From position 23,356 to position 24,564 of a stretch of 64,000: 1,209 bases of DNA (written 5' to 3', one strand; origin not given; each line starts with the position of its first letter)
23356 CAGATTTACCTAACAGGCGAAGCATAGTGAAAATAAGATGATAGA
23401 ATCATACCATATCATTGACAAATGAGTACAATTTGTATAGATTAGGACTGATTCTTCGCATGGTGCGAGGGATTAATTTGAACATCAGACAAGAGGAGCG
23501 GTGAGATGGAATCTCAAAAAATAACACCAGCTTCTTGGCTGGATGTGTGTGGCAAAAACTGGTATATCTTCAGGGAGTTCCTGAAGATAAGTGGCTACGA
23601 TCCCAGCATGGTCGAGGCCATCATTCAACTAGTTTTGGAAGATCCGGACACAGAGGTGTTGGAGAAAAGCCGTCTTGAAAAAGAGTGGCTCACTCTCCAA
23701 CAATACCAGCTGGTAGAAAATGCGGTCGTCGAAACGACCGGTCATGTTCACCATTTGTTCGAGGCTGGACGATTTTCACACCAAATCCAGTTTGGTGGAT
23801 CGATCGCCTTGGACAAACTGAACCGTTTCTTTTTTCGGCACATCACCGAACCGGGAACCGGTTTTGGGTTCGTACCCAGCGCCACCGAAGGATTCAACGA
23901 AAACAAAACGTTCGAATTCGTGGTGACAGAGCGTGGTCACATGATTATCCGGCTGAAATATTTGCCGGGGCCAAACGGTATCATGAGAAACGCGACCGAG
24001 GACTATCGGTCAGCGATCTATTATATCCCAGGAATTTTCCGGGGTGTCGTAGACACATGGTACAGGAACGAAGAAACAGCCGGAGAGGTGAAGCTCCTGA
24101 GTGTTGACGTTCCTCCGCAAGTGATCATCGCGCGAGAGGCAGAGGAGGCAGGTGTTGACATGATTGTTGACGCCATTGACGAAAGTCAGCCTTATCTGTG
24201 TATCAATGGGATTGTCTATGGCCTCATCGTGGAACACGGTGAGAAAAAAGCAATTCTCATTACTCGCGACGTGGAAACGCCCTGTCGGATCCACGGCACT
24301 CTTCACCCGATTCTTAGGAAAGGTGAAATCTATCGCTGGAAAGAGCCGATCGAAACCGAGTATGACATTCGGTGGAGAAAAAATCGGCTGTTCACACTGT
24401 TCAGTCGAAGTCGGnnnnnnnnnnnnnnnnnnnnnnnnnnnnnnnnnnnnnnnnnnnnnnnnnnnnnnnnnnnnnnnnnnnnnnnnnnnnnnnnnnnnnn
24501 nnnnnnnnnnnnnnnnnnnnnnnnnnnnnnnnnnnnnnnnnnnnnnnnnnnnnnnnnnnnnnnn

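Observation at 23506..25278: Orphan class III nucleotide cyclase with a 390-aa uncharacterised N-terminal domain and a coiled-coil linker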

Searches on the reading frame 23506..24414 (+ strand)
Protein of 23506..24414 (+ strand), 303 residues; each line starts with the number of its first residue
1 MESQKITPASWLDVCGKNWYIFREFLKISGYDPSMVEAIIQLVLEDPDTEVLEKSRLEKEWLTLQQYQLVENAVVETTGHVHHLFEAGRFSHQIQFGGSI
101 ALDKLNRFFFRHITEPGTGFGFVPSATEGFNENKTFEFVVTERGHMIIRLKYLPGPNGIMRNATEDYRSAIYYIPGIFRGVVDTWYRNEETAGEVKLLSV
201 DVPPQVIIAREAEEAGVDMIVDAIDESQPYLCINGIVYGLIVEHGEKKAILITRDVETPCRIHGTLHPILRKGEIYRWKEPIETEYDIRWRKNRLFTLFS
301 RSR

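Call 28: search_protein_representatives(alignment_id=A2)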
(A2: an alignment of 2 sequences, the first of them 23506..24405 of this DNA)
Query: 2 sequences, 317 profile positions. Proteins with E-value up to 0.001 (for the whole library): 52; up to 1e-10: 35; up to 1e-30: 9. The best 52 are listed.
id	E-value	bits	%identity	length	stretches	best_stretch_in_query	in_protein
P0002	5.5e-188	639.7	-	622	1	1-315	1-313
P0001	3.6e-174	594.4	-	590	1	6-317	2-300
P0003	3.0e-48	180.6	-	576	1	11-315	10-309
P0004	6.4e-47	176.3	-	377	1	7-315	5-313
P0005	6.8e-44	166.3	-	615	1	61-316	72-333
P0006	1.4e-43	165.3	-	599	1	13-315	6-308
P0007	1.3e-41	158.8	-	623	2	12-220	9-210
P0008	4.7e-41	157.0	-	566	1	12-315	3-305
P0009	2.6e-35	138.1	-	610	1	14-310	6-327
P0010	1.4e-30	122.6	-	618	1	11-310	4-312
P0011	3.1e-26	108.3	-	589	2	62-220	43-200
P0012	4.1e-26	107.9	-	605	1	12-309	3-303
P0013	7.1e-26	107.1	-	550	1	63-296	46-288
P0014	1.2e-18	83.4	-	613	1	58-300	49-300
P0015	2.7e-18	82.2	-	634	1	21-296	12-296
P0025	4.7e-15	71.6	-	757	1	15-300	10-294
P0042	8.5e-07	44.4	-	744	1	65-196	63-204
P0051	3.9e-04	35.7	-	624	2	61-187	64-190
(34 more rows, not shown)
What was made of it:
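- Tried and rejected: The exhaustive HMMER scan was needed (call 28).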

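Call 35: search_solved_structures(query=A4, max_evalue=10, show_alignments=2)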
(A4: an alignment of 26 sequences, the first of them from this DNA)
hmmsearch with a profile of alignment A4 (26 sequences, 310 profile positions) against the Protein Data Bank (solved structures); distinct sequences matched with E-value up to 10: 0.
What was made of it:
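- On H-NOX / HNOB (PF07700): The N-terminal profile finds nothing in PDB sequences at E<=10 (call 35).
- Tried and rejected: The N-terminal profile found no PDB sequence at E<=10 (call 35).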

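Call 38: find_homologous_proteins(query=A4, max_evalue=0.001)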
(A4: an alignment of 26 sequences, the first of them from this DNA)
Query A4 (26 sequences) (303 aa, profile of the alignment): 1 proteins with E <= 0.001 among 4606 candidates.
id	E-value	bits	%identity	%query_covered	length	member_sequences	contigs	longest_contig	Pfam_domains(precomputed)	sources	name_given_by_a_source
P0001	1.7e-89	318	100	100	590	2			PF00211.26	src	-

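Call 39: find_encoding_contigs(protein=P0003, flank=8000, max_places=3)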
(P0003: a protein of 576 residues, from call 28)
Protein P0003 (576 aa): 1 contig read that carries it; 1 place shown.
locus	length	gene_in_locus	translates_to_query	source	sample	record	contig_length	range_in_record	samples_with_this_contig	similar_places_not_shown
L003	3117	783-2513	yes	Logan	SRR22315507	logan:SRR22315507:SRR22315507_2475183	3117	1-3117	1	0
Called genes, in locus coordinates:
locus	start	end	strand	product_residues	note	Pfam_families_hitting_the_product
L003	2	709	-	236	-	?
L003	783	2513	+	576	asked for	-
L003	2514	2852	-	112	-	-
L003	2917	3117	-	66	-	?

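Call 40: predict_structure(alignment_id=A4)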
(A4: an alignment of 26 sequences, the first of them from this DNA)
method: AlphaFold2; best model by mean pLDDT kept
length: 303 residues; sequences in the alignment: 26
mean_pLDDT: 89.9   pTM: 0.88
mean pLDDT of the five models: 89.9, 89.0, 88.2, 88.2, 87.6
residues with pLDDT >= 90: 226; 70-90: 52; 50-70: 19; < 50: 6
segments of 3 or more residues with pLDDT < 50: 1-6
pLDDT, mean of each block of 10 residues (from residue 1): 49 95 96 96 83 90 96 98 97 73 63 86 92 97 96 95 97 97 84 94 98 93 78 96 96 98 98 98 98 78 68
secondary structure, 60 per line:
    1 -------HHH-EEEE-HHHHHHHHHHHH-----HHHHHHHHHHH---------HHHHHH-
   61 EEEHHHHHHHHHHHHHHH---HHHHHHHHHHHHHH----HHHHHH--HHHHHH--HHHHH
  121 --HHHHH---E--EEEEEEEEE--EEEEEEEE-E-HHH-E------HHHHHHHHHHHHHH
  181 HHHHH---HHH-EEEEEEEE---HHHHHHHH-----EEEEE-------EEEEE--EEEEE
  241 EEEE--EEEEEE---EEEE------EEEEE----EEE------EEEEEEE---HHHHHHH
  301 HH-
elements in order: E12-15 H17-28 H34-44 H54-59 E61-63 H64-78 H82-95 H100-105 H108-113 H116-120 H123-127 E134-142 E145-152 H167-185 E193-200 H204-211 E217-221 E229-233 E236-244 E247-252 E256-259 E266-270 E275-277 E284-290 H294-302
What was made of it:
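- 24178..24414 (+): Beta-rich subdomain (aa 225-303) ending in a short helix. Contains the conserved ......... and GEIYR motifs. Fold not assigned. Secondary structure of the model (call 40).
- The model has pLDDT 89.9 (call 40).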

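Call 42: find_encoding_contigs(protein=P0006, flank=8000, max_places=3)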
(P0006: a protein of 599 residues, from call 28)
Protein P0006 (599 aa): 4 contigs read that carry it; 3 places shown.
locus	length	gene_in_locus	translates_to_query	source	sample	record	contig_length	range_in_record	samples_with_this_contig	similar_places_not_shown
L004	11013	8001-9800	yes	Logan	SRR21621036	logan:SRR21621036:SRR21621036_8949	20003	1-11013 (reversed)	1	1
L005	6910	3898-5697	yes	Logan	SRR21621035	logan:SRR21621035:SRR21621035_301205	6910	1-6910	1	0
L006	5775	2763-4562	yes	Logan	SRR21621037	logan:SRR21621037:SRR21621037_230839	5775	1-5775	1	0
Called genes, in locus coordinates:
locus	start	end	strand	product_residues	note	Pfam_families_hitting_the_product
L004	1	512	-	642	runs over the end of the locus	PF25919:BSH_CusB (faint), PF25997:BSH_YhbJ (faint), PF00364:Biotin_lipoyl (faint), PF25917:BSH_RND, PF25973:BSH_CzcB (weak), PF25990:Beta-barrel_YknX, PF25967:RND-MFP_C, PF25989:YknX_C (weak)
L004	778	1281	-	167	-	-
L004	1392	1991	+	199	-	PF18933:PsbP_2 (weak)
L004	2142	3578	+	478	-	PF03816:LytR_cpsA_psr, PF13399:LytR_C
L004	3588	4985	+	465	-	PF00009:GTP_EFTU (weak), PF01926:MMR_HSR1, PF02421:FeoB_N, PF04548:AIG1 (weak), PF00009:GTP_EFTU (weak), PF01926:MMR_HSR1, PF02421:FeoB_N, PF14714:KH_dom-like, +6 more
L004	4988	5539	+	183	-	PF01195:Pept_tRNA_hydro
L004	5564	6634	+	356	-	PF02481:DNA_processg_A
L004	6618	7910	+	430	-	PF08245:Mur_ligase_M, PF27239:FOL3_C, PF02875:Mur_ligase_C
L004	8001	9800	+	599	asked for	PF00211:Guanylate_cyc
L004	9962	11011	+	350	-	?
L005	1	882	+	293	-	?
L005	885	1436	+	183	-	PF01195:Pept_tRNA_hydro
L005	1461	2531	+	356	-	PF02481:DNA_processg_A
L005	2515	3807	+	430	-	PF08245:Mur_ligase_M, PF27239:FOL3_C, PF02875:Mur_ligase_C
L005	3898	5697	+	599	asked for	PF00211:Guanylate_cyc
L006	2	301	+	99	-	?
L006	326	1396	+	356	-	PF02481:DNA_processg_A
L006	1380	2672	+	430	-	PF08245:Mur_ligase_M, PF27239:FOL3_C, PF02875:Mur_ligase_C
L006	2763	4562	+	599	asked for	PF00211:Guanylate_cyc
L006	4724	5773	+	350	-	?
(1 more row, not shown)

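Call 43: find_encoding_contigs(protein=P0010, flank=8000, max_places=3)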
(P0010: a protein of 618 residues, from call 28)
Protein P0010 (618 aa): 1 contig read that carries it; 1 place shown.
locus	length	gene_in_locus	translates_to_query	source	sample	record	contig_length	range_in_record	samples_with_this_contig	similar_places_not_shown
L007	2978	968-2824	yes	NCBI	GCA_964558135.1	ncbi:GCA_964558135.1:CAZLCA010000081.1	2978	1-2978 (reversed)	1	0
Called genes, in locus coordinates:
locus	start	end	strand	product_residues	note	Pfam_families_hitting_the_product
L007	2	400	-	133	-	?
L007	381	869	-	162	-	PF01553:Acyltransferase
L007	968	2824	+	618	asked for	PF00211:Guanylate_cyc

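Call 45: find_encoding_contigs(protein=P0014, flank=8000, max_places=3)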
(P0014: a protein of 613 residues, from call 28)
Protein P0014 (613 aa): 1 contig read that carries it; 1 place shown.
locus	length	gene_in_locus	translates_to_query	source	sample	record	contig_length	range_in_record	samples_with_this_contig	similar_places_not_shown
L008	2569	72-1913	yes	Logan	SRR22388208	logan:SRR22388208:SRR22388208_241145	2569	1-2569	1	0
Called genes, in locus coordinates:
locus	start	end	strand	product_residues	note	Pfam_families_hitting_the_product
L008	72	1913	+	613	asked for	-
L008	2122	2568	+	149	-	?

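Call 46: find_encoding_contigs(protein=P0009, flank=8000, max_places=3)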
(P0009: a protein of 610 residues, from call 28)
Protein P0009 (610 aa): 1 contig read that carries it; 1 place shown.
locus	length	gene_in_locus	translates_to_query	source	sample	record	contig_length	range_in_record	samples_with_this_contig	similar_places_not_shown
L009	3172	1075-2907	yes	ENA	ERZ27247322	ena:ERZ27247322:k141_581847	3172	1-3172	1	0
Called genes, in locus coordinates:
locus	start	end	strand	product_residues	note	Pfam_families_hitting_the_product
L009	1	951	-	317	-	?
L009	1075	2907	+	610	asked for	PF00211:Guanylate_cyc (weak)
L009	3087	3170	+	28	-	?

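Call 54: fold_search(model_id=the predicted structure, library=pdb)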
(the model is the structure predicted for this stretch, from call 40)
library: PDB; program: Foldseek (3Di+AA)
matches with E <= 10: 335; with E <= 0.001: 2
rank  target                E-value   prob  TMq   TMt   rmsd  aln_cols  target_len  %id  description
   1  2o09_A                4.7e-04  1.00  0.40  0.62   5.5       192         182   11  Crystal structure of the H-NOX domain from Nostoc sp. PCC 7120 (released 2007-01-30)
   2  3sj5_A                5.6e-04  1.00  0.37  0.56   8.0       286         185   10  I5F Mutant Structure of T. Tengcongensis H-NOX (released 2011-07-20)
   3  1u56_B                1.0e-03  1.00  0.38  0.58   7.8       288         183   10  Crystal structure of an oxygen binding H-NOX domain related to soluble guanylate cyclases (Water-ligated, ferric form) (released 2004-08-31)
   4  3m0b                  1.2e-03  1.00  0.37  0.56   8.0       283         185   10  Ru-Porphyrin Protein Scaffolds for Sensing O2 (released 2010-04-14)
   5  6cww_A                1.3e-03  1.00  0.41  0.62   7.0       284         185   10  Cs H-NOX mutant with unnatural amino acid 4-cyano-L-phenylalanine at site 5 (released 2018-05-16)
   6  3sj5_B                1.4e-03  1.00  0.41  0.63   7.0       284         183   10  I5F Mutant Structure of T. Tengcongensis H-NOX (released 2011-07-20)
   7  4it2_A                1.8e-03  1.00  0.40  0.60   7.7       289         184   10  Mn(III)-PPIX bound Tt H-NOX (released 2013-02-27)
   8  1u55_B                1.9e-03  1.00  0.38  0.57   8.0       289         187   10  Crystal structure of an oxygen binding H-NOX domain related to soluble guanylate cyclases (oxygen complex) (released 2004-08-31)
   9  3tff_A                2.0e-03  1.00  0.36  0.56   6.0       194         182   11  Crystal structure of an H-NOX protein from Nostoc sp. PCC 7120, L67W mutant (released 2011-11-09)
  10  3tf8_A                2.2e-03  1.00  0.38  0.58   5.8       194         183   11  Crystal structure of an H-NOX protein from Nostoc sp. PCC 7120 (released 2011-11-09)
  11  6bde                  2.2e-03  1.00  0.38  0.58   5.2       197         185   10  Crystal structure of Fe(II) unliganded H-NOX protein mutant A71G from K. algicida (released 2018-05-30)
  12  3tf0_A                2.2e-03  1.00  0.39  0.58   7.8       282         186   10  Crystal structure of an H-NOX protein from T. tengcongensis (released 2011-11-09)
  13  4iae_A                2.5e-03  1.00  0.36  0.54   5.9       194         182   12  Crystal structure of BAY 60-2770 bound to nostoc H-NOX domain (released 2013-11-20)
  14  6bdd                  3.2e-03  1.00  0.37  0.57   5.3       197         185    9  Crystal structure of Fe(II) unliganded H-NOX protein from K. algicida (released 2018-05-30)
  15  3nvr_A                3.2e-03  1.00  0.40  0.63   6.4       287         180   10  Modulating Heme Redox Potential Through Protein-Induced Porphyrin Distortion (released 2010-09-08)
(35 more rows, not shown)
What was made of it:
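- Foldseek agrees independently (call 54).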

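Call 61: find_encoding_contigs(protein=P0008, flank=8000, max_places=3)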
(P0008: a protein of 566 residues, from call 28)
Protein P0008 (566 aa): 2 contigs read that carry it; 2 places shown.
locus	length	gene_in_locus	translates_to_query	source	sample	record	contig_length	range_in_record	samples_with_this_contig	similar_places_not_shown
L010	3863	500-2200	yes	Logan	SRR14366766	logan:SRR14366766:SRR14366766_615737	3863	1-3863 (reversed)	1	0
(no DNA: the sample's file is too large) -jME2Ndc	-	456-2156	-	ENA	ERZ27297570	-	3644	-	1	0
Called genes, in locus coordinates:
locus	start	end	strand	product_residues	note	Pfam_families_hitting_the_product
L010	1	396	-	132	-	?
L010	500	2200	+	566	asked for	PF00211:Guanylate_cyc (weak)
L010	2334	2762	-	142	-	-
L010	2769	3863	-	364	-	?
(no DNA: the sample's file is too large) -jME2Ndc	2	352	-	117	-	?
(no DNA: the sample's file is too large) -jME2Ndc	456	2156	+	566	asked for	PF00211:Guanylate_cyc (weak)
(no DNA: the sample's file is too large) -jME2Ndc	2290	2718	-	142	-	-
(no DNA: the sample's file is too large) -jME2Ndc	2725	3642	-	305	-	?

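Call 63: find_encoding_contigs(protein=P0015, flank=8000, max_places=3)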
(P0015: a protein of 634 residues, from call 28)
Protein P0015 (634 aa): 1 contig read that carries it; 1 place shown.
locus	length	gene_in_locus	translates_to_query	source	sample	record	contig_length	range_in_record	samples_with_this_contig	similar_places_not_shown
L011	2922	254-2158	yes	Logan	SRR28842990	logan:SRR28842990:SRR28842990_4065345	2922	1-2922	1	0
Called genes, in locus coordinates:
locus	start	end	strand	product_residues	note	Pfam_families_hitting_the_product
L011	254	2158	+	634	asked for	PF00211:Guanylate_cyc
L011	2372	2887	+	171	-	-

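Call 64: find_encoding_contigs(protein=P0025, flank=8000, max_places=3)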
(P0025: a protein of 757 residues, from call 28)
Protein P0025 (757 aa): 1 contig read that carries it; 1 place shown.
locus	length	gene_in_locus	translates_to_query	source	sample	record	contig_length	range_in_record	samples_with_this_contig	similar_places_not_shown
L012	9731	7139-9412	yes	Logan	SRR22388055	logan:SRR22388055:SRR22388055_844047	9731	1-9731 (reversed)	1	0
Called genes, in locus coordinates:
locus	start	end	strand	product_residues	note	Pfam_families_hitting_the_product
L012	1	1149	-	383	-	?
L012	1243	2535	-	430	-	-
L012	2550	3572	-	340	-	PF01637:ATPase_2 (faint), PF13191:AAA_16, PF23569:NBD_SMAX1 (weak), PF00004:AAA, PF07728:AAA_5 (weak), PF17871:AAA_lid_9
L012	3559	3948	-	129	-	PF08378:NERD (weak), PF02021:UPF0102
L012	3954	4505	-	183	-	PF13489:Methyltransf_23 (weak), PF01209:Ubie_methyltran, PF13847:Methyltransf_31, PF08241:Methyltransf_11, PF08242:Methyltransf_12, PF13649:Methyltransf_25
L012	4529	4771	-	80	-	-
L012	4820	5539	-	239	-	PF01182:Glucosamine_iso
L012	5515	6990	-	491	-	PF01553:Acyltransferase, PF08282:Hydrolase_3 (weak), PF12710:HAD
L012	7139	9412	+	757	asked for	PF00211:Guanylate_cyc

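Call 80: search_protein_families(library=pfam, proteins=[L004:9962-11011:+, L011:2372-2884:+, L008:2122-2568:+, L003:2517-2852:-, L010:2337-2762:-, L012:1246-2535:-], max_evalue=0.01)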
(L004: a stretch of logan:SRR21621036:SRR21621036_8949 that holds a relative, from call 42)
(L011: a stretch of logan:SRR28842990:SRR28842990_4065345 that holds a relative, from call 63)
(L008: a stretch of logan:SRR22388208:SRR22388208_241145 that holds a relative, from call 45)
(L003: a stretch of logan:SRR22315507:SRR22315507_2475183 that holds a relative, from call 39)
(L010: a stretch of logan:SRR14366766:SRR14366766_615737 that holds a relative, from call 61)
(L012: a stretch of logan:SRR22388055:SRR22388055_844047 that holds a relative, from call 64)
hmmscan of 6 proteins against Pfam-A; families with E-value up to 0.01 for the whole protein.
L004:9962-11011:+ (350 aa): 3 families
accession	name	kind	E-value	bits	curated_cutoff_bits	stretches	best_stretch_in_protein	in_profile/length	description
PF01131.25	Topoisom_bac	-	8.3e-61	206.6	35.1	1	128-350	2-215/411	DNA topoisomerase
PF01751.28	Toprim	-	7.1e-24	84.2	23.1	1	3-113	1-96/96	Toprim domain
PF13662.12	Toprim_4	-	0.00076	20.1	25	1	61-98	37-74/85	Toprim domain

L011:2372-2884:+ (171 aa): 0 families

L008:2122-2568:+ (149 aa): 2 families
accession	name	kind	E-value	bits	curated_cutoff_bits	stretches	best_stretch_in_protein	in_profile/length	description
PF03462.23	PCRF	-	1.4e-23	84.1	24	1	29-149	3-128/194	PCRF domain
PF16326.10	ABC_tran_CTD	-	7.9e-05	23.2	32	1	24-66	17-59/69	ABC transporter C-terminal domain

L003:2517-2852:- (112 aa): 2 families
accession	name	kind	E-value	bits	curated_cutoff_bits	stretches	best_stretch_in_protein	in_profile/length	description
PF06103.16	DUF948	-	5e-05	23.8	37.2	1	11-59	3-51/89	Bacterial protein of unknown function (DUF948)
PF01545.26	Cation_efflux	-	0.0083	16.3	26.6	1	4-82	99-163/198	Cation efflux family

L010:2337-2762:- (142 aa): 0 families

L012:1246-2535:- (430 aa): 0 families
